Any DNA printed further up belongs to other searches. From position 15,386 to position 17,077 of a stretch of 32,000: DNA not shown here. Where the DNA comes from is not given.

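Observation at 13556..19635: Sigma-54/GAF-controlled UbiD - OFA-type MFS - UbiX - LpdD-like operon: candidate inducible prFMN decarboxylase coupled to substrate/product exchange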

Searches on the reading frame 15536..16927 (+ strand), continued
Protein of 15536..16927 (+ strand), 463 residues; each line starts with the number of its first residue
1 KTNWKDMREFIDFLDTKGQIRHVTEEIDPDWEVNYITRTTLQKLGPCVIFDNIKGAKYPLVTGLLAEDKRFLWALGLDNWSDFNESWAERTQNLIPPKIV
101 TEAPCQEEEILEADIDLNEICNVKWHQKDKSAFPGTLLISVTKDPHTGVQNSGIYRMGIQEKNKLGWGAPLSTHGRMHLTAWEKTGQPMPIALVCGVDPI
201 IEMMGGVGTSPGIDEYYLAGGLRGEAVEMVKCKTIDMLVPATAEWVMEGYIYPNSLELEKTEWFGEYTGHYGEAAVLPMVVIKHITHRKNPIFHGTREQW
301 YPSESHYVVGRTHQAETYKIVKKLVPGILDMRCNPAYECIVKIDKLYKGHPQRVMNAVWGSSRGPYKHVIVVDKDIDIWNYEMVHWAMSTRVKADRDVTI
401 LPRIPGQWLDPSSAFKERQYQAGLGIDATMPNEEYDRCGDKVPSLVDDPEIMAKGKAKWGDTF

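Call 63: search_protein_families(library=ncbifam, proteins=[L007:3854-5914:+, L007:5924-7864:+, L007:9468-10796:+, L006:5518-7824:+, L006:4135-5010:+, L007:11362-13332:+, L002:14416-16683:+, L036:18691-21072:+, L011:7005-8933:-, L006:13337-15430:+], max_evalue=1e-10)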
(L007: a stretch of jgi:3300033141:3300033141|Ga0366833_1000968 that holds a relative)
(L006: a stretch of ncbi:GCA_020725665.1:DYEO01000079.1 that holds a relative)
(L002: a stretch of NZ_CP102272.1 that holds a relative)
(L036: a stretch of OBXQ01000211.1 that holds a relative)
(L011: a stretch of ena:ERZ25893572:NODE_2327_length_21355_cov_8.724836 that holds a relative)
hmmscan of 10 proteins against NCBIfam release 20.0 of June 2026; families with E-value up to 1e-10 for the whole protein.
L007:3854-5914:+ (686 aa): 3 families
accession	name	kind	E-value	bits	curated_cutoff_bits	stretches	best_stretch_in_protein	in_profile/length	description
NF050156.1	CapLactmsAlpCapA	equivalog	1.3e-139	466.6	1000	1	8-683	3-686/689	caprolactamase subunit alpha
NF042975.2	AcphenoCarb_ApcC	equivalog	4.4e-92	309.5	1500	1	9-681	12-708/733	acetophenone carboxylase subunit gamma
NF042960.1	AcphenoCarb_ApcA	equivalog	4.6e-62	210.2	1250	1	8-681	4-654/658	acetophenone carboxylase subunit alpha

L007:5924-7864:+ (646 aa): 2 families
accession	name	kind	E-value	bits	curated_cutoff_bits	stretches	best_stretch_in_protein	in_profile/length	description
NF050157.1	CapLactmsBetCapB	equivalog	3e-68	230.5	1000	1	21-583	2-564/577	caprolactamase subunit beta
NF042976.1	AcphenoCarb_ApcD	equivalog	1.4e-38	132.7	1500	1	51-471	59-483/685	acetophenone carboxylase subunit delta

L007:9468-10796:+ (442 aa): 6 families
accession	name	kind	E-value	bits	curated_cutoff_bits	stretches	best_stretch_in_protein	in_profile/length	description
NF041878.1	paak_haloarch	equivalog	8.3e-72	242.1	700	1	10-426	3-413/427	phenylacetate--CoA ligase PaaK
TIGR02155.1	PA_CoA_ligase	equivalog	5.3e-67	226.2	646.3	1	13-435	1-418/422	phenylacetate--CoA ligase PaaK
NF053551.1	FlxY_rubin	equivalog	5.9e-46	157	520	1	13-433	2-413/424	flexirubin biosynthesis putative acyl-CoA ligase FlxY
NF045666.1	DVU1553_fam_AMP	equivalog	1.2e-36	126.5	300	1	11-325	14-319/331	DVU_1553 family AMP-dependent CoA ligase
TIGR03335.1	F390_ftsA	equivalog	7.9e-33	113.8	458.7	1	7-352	1-345/445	coenzyme F390 synthetase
NF041217.1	BagE_FevW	exception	1.5e-20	73.6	800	1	59-357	41-332/424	bagremycin/ferroverdin synthetase BagE/FevW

L006:5518-7824:+ (768 aa): 13 families
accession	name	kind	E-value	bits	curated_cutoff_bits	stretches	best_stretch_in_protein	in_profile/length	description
TIGR03194.1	4hydrxCoA_A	equivalog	1.5e-197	658.5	994.55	1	21-763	1-744/746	4-hydroxybenzoyl-CoA reductase subunit alpha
NF043082.1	XdhA_XDHase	equivalog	3.4e-179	597.5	780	1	17-767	1-754/758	xanthine dehydrogenase subunit XdhA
NF007426.0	PRK09970.1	equivalog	5.4e-173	576.9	916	1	15-767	4-757/761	xanthine dehydrogenase molybdenum-binding subunit XdhA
TIGR03196.1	pucD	equivalog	5.2e-148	494.7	783.65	1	17-761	3-754/763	xanthine dehydrogenase subunit D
NF041018.1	glyceraldDH_alpha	equivalog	3.2e-137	459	790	1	16-761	2-740/741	glyceraldehyde dehydrogenase subunit alpha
TIGR03311.1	Se_dep_XDH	equivalog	4.9e-124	415.3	830.45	2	15-546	160-679/848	selenium-dependent xanthine dehydrogenase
NF040766.1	CODH_aero_grp5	exception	3.7e-117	392.5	950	1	16-763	4-783/785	aerobic carbon-monoxide dehydrogenase large subunit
TIGR02416.1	CO_dehy_Mo_lg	equivalog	9.5e-114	381.2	991.15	2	31-410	7-398/770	aerobic carbon-monoxide dehydrogenase large subunit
NF045668.1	pterin_aldehy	equivalog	4.1e-103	346.1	1100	1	15-765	173-904/905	molybdopterin-dependent aldehyde oxidoreductase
TIGR03313.1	Se_sel_red_Mo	hypoth_equivalog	1.6e-99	333.9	1101.9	2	170-767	352-951/951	molybdopterin-dependent oxidoreductase Mo/Fe-S-binding subunit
TIGR02965.1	xanthine_xdhB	equivalog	1.6e-97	327.5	849.5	2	23-409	7-378/758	xanthine dehydrogenase molybdopterin binding subunit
NF041671.1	peri_hyde_PaoC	equivalog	1.4e-90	304.7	1180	1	15-766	16-732/735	aldehyde oxidoreductase molybdenum-binding subunit PaoC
TIGR02969.1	mam_aldehyde_ox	subfamily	6.5e-66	222.7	1912.3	1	17-746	576-1282/1330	aldehyde oxidase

L006:4135-5010:+ (291 aa): 8 families
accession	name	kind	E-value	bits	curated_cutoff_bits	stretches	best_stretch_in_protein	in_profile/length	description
NF043083.1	XdhB_XDHase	equivalog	1.9e-76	257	310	1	5-287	7-287/289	xanthine dehydrogenase subunit XdhB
NF007427.0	PRK09971.1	equivalog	2.9e-70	236.8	287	1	4-288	6-288/292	xanthine dehydrogenase FAD-binding subunit XdhB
NF041019.1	glyceraldDH_beta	equivalog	7.4e-64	215.7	350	1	2-282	5-279/280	glyceraldehyde dehydrogenase subunit beta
TIGR02963.1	xanthine_xdhA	equivalog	7.3e-50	170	467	1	17-278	206-463/468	xanthine dehydrogenase small subunit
TIGR03195.1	4hydrxCoA_B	equivalog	1.3e-36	126.4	404.55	2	3-117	5-116/321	4-hydroxybenzoyl-CoA reductase subunit beta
TIGR03199.1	pucC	equivalog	1.1e-23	83.8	306.05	1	10-273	3-259/264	xanthine dehydrogenase subunit C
TIGR02969.1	mam_aldehyde_ox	subfamily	3.8e-16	57.8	1912.3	1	35-252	273-494/1330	aldehyde oxidase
TIGR03312.1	Se_sel_red_FAD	hypoth_equivalog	1.4e-11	44.1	241.5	1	5-282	4-249/257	molybdopterin-dependent oxidoreductase FAD-binding subunit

L007:11362-13332:+ (656 aa): 1 family
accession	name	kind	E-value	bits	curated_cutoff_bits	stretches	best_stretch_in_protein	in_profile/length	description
NF007354.0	PRK09849.1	equivalog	1.4e-59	202.4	868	1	2-218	6-220/703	aldehyde ferredoxin oxidoreductase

L002:14416-16683:+ (755 aa): 13 families
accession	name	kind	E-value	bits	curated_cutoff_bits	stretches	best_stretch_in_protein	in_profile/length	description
NF043082.1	XdhA_XDHase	equivalog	2e-105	353.6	780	1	8-753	1-754/758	xanthine dehydrogenase subunit XdhA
NF007426.0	PRK09970.1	equivalog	3.2e-101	339.6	916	1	5-751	3-755/761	xanthine dehydrogenase molybdenum-binding subunit XdhA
TIGR03194.1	4hydrxCoA_A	equivalog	1.4e-90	304.8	994.55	1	13-751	2-746/746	4-hydroxybenzoyl-CoA reductase subunit alpha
NF041018.1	glyceraldDH_alpha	equivalog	4.5e-71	240.2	790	1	6-748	1-741/741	glyceraldehyde dehydrogenase subunit alpha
TIGR03313.1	Se_sel_red_Mo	hypoth_equivalog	4.3e-63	213.3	1101.9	2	167-753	361-951/951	molybdopterin-dependent oxidoreductase Mo/Fe-S-binding subunit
NF040766.1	CODH_aero_grp5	exception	1.6e-62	211.8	950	2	6-586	3-589/785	aerobic carbon-monoxide dehydrogenase large subunit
NF041671.1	peri_hyde_PaoC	equivalog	7.9e-62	209.6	1180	1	6-753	16-733/735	aldehyde oxidoreductase molybdenum-binding subunit PaoC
TIGR03196.1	pucD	equivalog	2e-59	201.7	783.65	2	8-395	3-377/763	xanthine dehydrogenase subunit D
NF045668.1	pterin_aldehy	equivalog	6.2e-56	190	1100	1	12-751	179-904/905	molybdopterin-dependent aldehyde oxidoreductase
TIGR02416.1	CO_dehy_Mo_lg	equivalog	3e-52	177.8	991.15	2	20-308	5-304/770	aerobic carbon-monoxide dehydrogenase large subunit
TIGR03311.1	Se_dep_XDH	equivalog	5.2e-50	170.4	830.45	1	8-728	162-827/848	selenium-dependent xanthine dehydrogenase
TIGR02965.1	xanthine_xdhB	equivalog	1.3e-35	122.8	849.5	1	21-576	14-558/758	xanthine dehydrogenase molybdopterin binding subunit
TIGR02969.1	mam_aldehyde_ox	subfamily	1.8e-13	48.9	1912.3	0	8-136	576-705/1330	aldehyde oxidase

L036:18691-21072:+ (793 aa): 32 families (the best 25 are shown)
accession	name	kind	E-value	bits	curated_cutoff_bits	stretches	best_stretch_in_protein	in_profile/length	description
NF009410.0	PRK12771.1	subfamily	1.5e-131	439.8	516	1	163-666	44-555/566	NAD(P)-binding protein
NF009454.0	PRK12814.1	equivalog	5.6e-108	362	916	1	167-655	102-600/657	putative NADPH-dependent glutamate synthase small subunit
NF010590.0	PRK13984.1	equivalog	5.1e-106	355.2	946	1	156-565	184-608/611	putative oxidoreductase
TIGR01316.1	gltA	equivalog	4.9e-87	292.6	471.75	1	167-562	36-448/449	NADPH-dependent glutamate synthase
NF009414.0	PRK12778.1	equivalog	2.6e-86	290.5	1103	1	167-564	337-750/752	bifunctional dihydroorotate dehydrogenase B NAD binding subunit/NADPH-dependent glutamate synthase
TIGR03315.1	Se_ygfK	equivalog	5e-83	279.1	835.3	1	166-637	444-896/1012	putative selenate reductase subunit YgfK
TIGR01318.1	gltD_gamma_fam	subfamily_domain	5.5e-76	256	482.95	1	167-557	48-459/467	glutamate synthase, small subunit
NF009408.0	PRK12769.1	equivalog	2.9e-69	233.9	1003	1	167-563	234-651/659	formate-dependent uric acid utilization protein AegA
TIGR01317.1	GOGAT_sm_gam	subfamily_domain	1.2e-63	215.6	447.7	1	137-566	43-481/485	glutamate synthase small subunit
NF009413.0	PRK12775.1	equivalog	9.6e-61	205.7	1895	1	168-565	340-756/1006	putative trifunctional 2-polyprenylphenol hydroxylase/glutamate synthase subunit beta/ferritin domain-containing protein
NF009409.0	PRK12770.1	subfamily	9e-60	202.6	343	1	251-568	11-355/360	putative glutamate synthase subunit beta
NF009451.0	PRK12809.1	equivalog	6.7e-58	196.5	1154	1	155-557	208-628/639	formate-dependent uric acid utilization protein YgfT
NF009415.0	PRK12779.1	equivalog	2.9e-55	187.6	1519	1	170-557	211-620/944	putative bifunctional glutamate synthase subunit beta/2-polyprenylphenol hydroxylase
NF045663.1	diclust_near_Sec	equivalog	1.2e-49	169.1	530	1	167-355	18-201/759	pyridine nucleotide-disulfide oxidoreductase/dicluster-binding protein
NF041019.1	glyceraldDH_beta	equivalog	8.6e-43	146.6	350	2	635-786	122-279/280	glyceraldehyde dehydrogenase subunit beta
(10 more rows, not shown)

L011:7005-8933:- (642 aa): 28 families (the best 25 are shown)
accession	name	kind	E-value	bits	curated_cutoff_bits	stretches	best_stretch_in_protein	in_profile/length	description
NF041087.1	bile_acid_BaiCD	equivalog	8.4e-145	483.4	825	1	4-641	1-641/642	bile acid Fe-S flavoenzyme BaiCD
NF045599.1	bili_reduct_long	exception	4.7e-138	461.2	750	1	7-641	1-640/641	bilirubin reductase, long form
TIGR03997.1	mycofact_OYE_2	equivalog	2e-124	416.4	793.15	1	6-641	1-644/645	mycofactocin system FadH/OYE family oxidoreductase 2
NF010047.0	PRK13523.1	equivalog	1.8e-72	244.2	431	1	6-339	4-326/339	NADPH dehydrogenase NamA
NF045592.1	bili_reduct_N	equivalog_domain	1.4e-63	215.3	425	1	7-354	2-351/363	bilirubin reductase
TIGR03996.1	mycofact_OYE_1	hypoth_equivalog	2.1e-61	208.2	627.9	1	12-637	7-631/633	mycofactocin system FadH/OYE family oxidoreductase 1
NF006101.0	PRK08255.1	equivalog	4.5e-61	206.9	1078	1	3-332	395-729/768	bifunctional salicylyl-CoA 5-hydroxylase/oxidoreductase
NF007899.0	PRK10605.1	subfamily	7.1e-39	134.1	403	1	135-332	147-336/365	N-ethylmaleimide reductase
TIGR01350.1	lipoamide_DH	equivalog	1.4e-23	83.3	408.8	1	454-604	122-272/461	dihydrolipoyl dehydrogenase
NF009410.0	PRK12771.1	subfamily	8.2e-22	77.5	516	1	381-499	135-257/566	NAD(P)-binding protein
NF003437.0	PRK04965.1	equivalog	2e-18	66.6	392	1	443-606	74-244/378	NADH:flavorubredoxin reductase NorW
NF004943.0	PRK06292.2-1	equivalog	8.1e-18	64.4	432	1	463-601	128-270/456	dihydrolipoyl dehydrogenase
NF042949.2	3PPDioc_HcaD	equivalog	1.3e-16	60.4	450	1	441-605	70-244/386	3-phenylpropionate/cinnamic acid dioxygenase ferredoxin--NAD(+) reductase subunit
TIGR03385.1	CoA_CoA_reduc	equivalog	1.4e-15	57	578.8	1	424-608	63-252/439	CoA-disulfide reductase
NF005883.0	PRK07845.1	equivalog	1.9e-14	53.5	479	0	445-603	121-276/466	NAD(P)H-quinone dehydrogenase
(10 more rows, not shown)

L006:13337-15430:+ (697 aa): 25 families
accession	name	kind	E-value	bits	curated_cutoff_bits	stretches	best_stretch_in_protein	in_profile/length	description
TIGR01591.1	Fdh-alpha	equivalog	2e-98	330.2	666.25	1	13-674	1-654/672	formate dehydrogenase subunit alpha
NF012032.0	PRK15488.1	equivalog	2.2e-90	303.7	694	1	4-505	38-542/759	thiosulfate reductase PhsA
NF047855.1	AssmNtatRedNasC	equivalog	3.5e-86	290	1100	2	159-675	174-689/708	assimilatory nitrate reductase catalytic subunit NasC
TIGR02166.1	dmsA_ynfE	subfamily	1.8e-68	231.4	777.7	2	6-253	41-304/794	DMSO/selenate family reductase complex A subunit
TIGR03479.1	DMSO_red_II_alp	subfamily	3.5e-50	171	984.75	1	12-248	60-307/913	molybdopterin-dependent oxidoreductase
NF041783.2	mnquin_red_QrcB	equivalog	1.7e-49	168.7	440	1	8-326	50-364/695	menaquinone reductase molybdopterin-binding-like subunit QrcB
NF041323.1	Nitr_red_NasA_Halo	equivalog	3.5e-48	164.6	1000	1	18-659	3-642/673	assimilatory nitrate reductase NasA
TIGR00509.1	bisC_fam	subfamily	6.4e-46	156.9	1017.55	1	67-666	60-712/772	molybdopterin guanine dinucleotide-containing S/N-oxide reductase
NF041885.1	selenate_YnfE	exception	8.7e-46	156.1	1675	1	6-328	45-405/805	selenate/tellurate reductase subunit YnfE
NF011566.1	PRK14990.1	exception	3.5e-45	154.3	1600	2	6-328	55-418/814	dimethylsulfoxide reductase subunit A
NF041884.1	selenate_YnfF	exception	9.9e-45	152.7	1650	1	6-329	42-399/798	selenate/tellurate reductase subunit YnfF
NF041513.1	formate_DH_Act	exception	1.5e-44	152.1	1400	2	9-97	41-130/1067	formate dehydrogenase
TIGR01553.1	formate-DH-alph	equivalog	4.8e-43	147.1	814.2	1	11-249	45-305/1009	formate dehydrogenase-N subunit alpha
NF010055.0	PRK13532.1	equivalog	1.3e-38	132.8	904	1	11-247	43-290/830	nitrate reductase catalytic subunit NapA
TIGR01706.1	NAPA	equivalog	8.5e-37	126.9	930.55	1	11-248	43-291/830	periplasmic nitrate reductase subunit alpha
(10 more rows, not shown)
